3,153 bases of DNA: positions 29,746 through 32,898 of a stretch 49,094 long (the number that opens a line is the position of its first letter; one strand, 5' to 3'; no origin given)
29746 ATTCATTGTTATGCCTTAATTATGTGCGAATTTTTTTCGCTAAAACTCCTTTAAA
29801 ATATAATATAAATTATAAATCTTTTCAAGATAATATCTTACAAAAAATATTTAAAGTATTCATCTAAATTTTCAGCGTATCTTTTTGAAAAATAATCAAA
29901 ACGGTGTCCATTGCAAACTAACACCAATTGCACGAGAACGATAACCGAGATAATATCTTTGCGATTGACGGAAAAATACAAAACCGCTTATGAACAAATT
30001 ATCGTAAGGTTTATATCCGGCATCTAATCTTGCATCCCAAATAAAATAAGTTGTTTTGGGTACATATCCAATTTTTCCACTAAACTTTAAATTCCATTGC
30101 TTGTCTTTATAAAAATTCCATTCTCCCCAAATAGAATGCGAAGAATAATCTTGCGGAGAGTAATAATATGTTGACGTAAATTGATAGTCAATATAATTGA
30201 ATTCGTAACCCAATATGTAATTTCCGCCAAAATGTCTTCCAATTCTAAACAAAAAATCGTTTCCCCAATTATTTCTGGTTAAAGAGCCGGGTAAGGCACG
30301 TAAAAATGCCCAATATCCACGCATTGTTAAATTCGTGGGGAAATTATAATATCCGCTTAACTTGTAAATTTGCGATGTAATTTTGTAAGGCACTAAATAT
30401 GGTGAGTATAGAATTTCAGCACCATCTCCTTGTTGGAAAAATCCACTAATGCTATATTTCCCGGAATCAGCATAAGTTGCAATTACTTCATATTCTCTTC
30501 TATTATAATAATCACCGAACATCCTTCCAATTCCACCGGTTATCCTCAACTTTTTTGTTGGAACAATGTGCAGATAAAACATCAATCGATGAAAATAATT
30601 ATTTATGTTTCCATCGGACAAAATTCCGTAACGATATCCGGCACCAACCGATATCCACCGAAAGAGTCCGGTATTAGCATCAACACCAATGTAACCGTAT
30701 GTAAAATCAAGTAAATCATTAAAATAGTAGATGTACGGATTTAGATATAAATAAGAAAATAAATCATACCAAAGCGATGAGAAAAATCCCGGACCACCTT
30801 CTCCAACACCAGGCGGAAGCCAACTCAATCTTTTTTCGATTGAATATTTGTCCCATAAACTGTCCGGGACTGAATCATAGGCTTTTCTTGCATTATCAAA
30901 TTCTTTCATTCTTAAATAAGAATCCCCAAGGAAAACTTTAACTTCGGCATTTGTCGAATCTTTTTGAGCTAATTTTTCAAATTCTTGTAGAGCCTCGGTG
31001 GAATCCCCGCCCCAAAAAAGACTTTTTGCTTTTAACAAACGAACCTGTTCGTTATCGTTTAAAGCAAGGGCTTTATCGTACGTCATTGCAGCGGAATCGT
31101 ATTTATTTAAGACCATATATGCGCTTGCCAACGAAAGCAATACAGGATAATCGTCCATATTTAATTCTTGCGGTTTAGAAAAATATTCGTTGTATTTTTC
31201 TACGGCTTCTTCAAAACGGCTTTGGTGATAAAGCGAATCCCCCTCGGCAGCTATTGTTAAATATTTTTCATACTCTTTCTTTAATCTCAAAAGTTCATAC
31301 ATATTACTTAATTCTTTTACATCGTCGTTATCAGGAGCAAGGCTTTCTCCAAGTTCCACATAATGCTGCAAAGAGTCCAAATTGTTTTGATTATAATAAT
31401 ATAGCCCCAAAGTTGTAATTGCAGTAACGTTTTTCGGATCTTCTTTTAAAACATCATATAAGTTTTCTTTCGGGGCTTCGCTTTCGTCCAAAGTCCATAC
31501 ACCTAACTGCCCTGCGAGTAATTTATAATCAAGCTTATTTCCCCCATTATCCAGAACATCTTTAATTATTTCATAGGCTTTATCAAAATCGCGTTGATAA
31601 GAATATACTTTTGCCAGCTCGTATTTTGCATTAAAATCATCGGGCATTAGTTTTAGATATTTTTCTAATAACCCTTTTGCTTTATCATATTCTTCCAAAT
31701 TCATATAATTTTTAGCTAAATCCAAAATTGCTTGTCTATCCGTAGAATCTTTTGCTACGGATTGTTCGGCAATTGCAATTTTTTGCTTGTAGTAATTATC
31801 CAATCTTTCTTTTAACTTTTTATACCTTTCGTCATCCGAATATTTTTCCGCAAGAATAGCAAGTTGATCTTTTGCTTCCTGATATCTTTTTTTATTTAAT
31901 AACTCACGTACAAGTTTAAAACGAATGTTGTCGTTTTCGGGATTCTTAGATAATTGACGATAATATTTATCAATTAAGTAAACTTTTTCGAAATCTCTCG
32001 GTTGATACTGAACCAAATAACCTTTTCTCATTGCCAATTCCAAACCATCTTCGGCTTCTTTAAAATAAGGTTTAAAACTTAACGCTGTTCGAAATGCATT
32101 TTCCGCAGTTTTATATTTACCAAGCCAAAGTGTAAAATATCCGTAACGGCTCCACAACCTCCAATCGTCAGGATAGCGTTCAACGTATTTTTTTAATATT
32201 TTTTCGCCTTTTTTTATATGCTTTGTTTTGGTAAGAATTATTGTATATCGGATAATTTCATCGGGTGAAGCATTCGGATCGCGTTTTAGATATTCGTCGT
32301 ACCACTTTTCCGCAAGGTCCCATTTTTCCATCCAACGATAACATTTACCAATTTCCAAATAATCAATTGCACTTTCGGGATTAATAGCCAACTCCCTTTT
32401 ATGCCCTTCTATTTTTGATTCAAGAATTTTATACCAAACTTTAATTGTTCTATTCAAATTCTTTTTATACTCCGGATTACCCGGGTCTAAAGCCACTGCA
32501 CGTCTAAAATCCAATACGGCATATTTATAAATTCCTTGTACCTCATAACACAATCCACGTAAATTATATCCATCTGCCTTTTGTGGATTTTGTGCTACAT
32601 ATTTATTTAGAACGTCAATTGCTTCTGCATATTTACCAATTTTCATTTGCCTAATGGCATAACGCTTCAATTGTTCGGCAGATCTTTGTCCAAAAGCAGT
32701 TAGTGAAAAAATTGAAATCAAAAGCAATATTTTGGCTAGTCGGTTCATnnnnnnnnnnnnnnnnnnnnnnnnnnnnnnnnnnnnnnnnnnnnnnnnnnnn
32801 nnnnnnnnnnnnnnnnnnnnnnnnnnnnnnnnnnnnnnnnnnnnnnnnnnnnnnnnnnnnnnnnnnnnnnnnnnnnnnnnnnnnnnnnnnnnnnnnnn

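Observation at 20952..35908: Non-canonical synthase-dependent exopolysaccharide secretion locus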

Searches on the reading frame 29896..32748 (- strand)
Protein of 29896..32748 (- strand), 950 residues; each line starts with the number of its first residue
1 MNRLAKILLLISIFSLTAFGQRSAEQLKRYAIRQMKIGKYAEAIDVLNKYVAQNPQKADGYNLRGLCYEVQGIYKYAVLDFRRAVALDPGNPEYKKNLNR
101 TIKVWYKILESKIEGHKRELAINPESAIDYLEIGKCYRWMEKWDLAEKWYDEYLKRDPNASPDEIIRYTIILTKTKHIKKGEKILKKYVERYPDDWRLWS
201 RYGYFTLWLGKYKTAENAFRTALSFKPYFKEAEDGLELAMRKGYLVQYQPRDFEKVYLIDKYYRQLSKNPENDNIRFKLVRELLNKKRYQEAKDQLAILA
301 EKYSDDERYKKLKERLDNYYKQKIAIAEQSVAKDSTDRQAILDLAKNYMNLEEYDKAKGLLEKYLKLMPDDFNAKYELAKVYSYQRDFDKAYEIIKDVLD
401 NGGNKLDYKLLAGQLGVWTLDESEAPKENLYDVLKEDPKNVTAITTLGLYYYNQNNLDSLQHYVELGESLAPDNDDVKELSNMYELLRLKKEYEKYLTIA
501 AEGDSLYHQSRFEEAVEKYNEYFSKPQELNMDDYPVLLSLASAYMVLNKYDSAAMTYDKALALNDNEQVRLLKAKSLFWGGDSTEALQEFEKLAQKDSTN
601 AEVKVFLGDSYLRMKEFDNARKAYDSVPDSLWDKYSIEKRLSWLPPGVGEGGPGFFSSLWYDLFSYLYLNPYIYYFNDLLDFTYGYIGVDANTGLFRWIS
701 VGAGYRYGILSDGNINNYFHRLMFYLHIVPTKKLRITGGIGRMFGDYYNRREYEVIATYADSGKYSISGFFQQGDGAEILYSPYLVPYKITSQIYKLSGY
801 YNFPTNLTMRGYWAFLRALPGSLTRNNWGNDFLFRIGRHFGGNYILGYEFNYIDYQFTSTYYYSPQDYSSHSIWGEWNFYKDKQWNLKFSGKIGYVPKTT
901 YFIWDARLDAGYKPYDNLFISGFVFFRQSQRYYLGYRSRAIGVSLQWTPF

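Call 4: search_protein_families(library=pfam, proteins=[window:29896-32748:-], max_evalue=0.01)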
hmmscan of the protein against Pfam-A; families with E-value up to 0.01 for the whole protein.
window:29896-32748:- (950 aa): 22 families
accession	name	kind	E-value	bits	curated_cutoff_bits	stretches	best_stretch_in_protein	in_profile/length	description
PF14559.12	TPR_19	-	1.6e-38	131.3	25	5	353-414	6-67/68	Tetratricopeptide repeat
PF07719.23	TPR_2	-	1.3e-29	100.3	27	2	58-91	1-34/34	Tetratricopeptide repeat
PF13432.12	TPR_16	-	1.4e-28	99.4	32.7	4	33-92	6-65/65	Tetratricopeptide repeat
PF13428.12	TPR_14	-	3.2e-25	86.5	23.5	0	339-380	2-43/44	Tetratricopeptide repeat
PF00515.34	TPR_1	-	4.8e-23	80.4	27.8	3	58-91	1-34/34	Tetratricopeptide repeat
PF13174.12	TPR_6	-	1.1e-16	60.7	26.3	0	339-369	1-31/33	Tetratricopeptide repeat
PF23914.1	TPR_CcmH_CycH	-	1.6e-16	61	42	2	539-628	55-148/158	Cytochrome c-type biogenesis protein H TPR domain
PF12895.13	ANAPC3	-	7.1e-15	55.5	27.2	3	548-625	3-80/82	Anaphase-promoting complex, cyclosome, subunit 3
PF13181.12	TPR_8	-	2.5e-12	46.4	25.7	0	536-566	3-33/34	Tetratricopeptide repeat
PF13371.12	TPR_9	-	2e-10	41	35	0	39-92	10-63/73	Tetratricopeptide repeat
PF13414.12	TPR_11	-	2.2e-10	40.5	26.8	1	36-72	6-42/42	TPR repeat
PF13424.12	TPR_12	-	7.2e-10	39.4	30.1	0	341-399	5-72/77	Tetratricopeptide repeat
PF14561.12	TPR_20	-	2.5e-08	34.6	25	0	263-306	12-55/90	Tetratricopeptide repeat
PF13176.12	TPR_7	-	2.7e-08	33.7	27.9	0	537-568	2-33/36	Tetratricopeptide repeat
PF13431.12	TPR_17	-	2.8e-08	33.9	24.4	0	47-74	2-29/34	Tetratricopeptide repeat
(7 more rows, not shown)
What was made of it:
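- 29896..32748 (-): 950-aa secreted protein: signal peptide, about 600 aa of TPR repeats, then a 311-aa C-terminal domain (residues 640-950, nt 29899-30831) that is probably an outer-membrane beta-barrel. TPR families score up to 1.6e-38 (call 4).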

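Call 6: search_protein_families(library=ncbifam, proteins=[window:29896-32748:-], max_evalue=0.01)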
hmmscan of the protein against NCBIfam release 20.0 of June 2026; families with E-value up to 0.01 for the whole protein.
window:29896-32748:- (950 aa): 24 families
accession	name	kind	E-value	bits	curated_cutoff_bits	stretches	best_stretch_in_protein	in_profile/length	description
TIGR02917.1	PEP_TPR_lipo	equivalog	5.7e-32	110.5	312.2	2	174-455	443-717/899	XrtA/PEP-CTERM system TPR-repeat protein PrsT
NF040959.1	MamA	equivalog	2.6e-28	98.9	200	4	320-456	53-188/204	magnetosome protein MamA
TIGR02521.1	type_IV_pilW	equivalog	1.9e-17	63.6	154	2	31-97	38-104/234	type IV pilus biogenesis/stability protein PilW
TIGR00540.1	TPR_hemY_coli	hypoth_equivalog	4.3e-17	62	142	2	260-393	247-380/385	heme biosynthesis-associated TPR protein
TIGR02795.1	tol_pal_ybgF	equivalog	2.3e-15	57.2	90.1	0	25-91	3-72/119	tol-pal system protein YbgF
TIGR02552.1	LcrH_SycD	equivalog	6.7e-15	55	104.8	2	15-93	9-87/136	SycD/LcrH family type III secretion system chaperone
TIGR03939.1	PGA_TPR_OMP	equivalog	1.1e-12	47.1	366.65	1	131-232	90-190/800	poly-beta-1,6 N-acetyl-D-glucosamine export porin PgaA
NF052415.1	T3SS_chap_SctY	equivalog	1.1e-11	45.2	70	1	336-413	4-84/106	type III secretion apparatus assembly chaperone SctY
NF033758.1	gliding_GltE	equivalog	1.4e-09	37.5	225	0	323-399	105-181/411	adventurous gliding motility TPR repeat lipoprotein GltE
NF047371.1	FlcA_CTERM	equivalog_domain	1.4e-09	37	300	2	426-635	332-541/646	periplasmic flagellar collar protein FlcA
NF033920.0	C39_PA2778_fam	equivalog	8.2e-08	32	150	1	139-232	130-226/255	PA2778 family cysteine peptidase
NF033762.1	social_mot_Tgl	equivalog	7e-06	25.6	225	0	348-457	76-186/252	social motility TPR repeat lipoprotein Tgl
NF008757.0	PRK11788.1-5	equivalog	7.7e-06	25.3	363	1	329-457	98-230/388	lipopolysaccharide assembly protein LapB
NF052400.1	M48_BAM_BepA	equivalog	8.2e-06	24.8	570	1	259-400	291-437/483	beta-barrel assembly-enhancing protease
TIGR03504.1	FimV_Cterm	subfamily_domain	2.7e-05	24.1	30.65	0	342-363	3-24/44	FimV/HubP family polar landmark protein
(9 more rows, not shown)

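Call 10: search_solved_structures(query=window:29896-32748:-, max_evalue=0.01)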
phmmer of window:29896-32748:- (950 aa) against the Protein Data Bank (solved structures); distinct sequences matched with E-value up to 0.01: 68 (the best 60 are shown).
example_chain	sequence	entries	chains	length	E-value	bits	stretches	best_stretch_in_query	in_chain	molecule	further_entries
9qhb_A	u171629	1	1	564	3.6e-19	71.5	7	24-161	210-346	Engineered tetratricopeptide repeat protein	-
8bu0_A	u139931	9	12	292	1.1e-13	53.3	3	22-161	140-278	Consensus tetratricopeptide repeat protein | Crystal structure of an 8-repeat consensus TPR superhelix with Zinc. | Monomer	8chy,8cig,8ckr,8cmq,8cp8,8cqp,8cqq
9qhc_A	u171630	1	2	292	2.4e-11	45.6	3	24-161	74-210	Engineered tetratricopeptide repeat protein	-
9gzg_A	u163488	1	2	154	1.7e-10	42.7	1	34-160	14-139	Engineered CTPR protein with glutamic acids for conductivity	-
7obi_A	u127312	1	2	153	2.6e-09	38.8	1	23-159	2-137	CTPR-rv4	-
3kd7_A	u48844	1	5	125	6.1e-07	31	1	36-100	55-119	CTPR390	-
1w3b_A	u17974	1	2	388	7.1e-07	30.8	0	37-159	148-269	UDP-N-ACETYLGLUCOSAMINE--PEPTIDE N-ACETYLGLUCOSAMINYLTRANSFERASE 110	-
6eou_A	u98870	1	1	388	1.4e-06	29.8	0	37-159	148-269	UDP-N-acetylglucosamine--peptide N-acetylglucosaminyltransferase 110 kDa subunit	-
1na0_A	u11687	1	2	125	2e-06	29.3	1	36-100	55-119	designed protein CTPR3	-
6vbu_4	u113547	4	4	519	2.6e-06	28.9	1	505-620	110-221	Bardet-Biedl syndrome 4 protein homolog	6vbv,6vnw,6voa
8ch0_A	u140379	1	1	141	3.1e-06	28.6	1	33-159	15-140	Consensus tetratricopeptide repeat protein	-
7yeh_B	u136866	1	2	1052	4e-06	28.3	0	37-159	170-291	UDP-N-acetylglucosamine--peptide N-acetylglucosaminyltransferase 110 kDa subunit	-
7yea_A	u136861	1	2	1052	4e-06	28.3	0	37-159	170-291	UDP-N-acetylglucosamine--peptide N-acetylglucosaminyltransferase 110 kDa subunit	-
7ntf_A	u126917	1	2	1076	4.4e-06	28.1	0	37-159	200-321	Isoform 1 of UDP-N-acetylglucosamine--peptide N-acetylglucosaminyltransferase 110 kDa subu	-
5hrz_A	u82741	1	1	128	5.9e-06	27.7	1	23-100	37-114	TPR domain protein 1na0C3_3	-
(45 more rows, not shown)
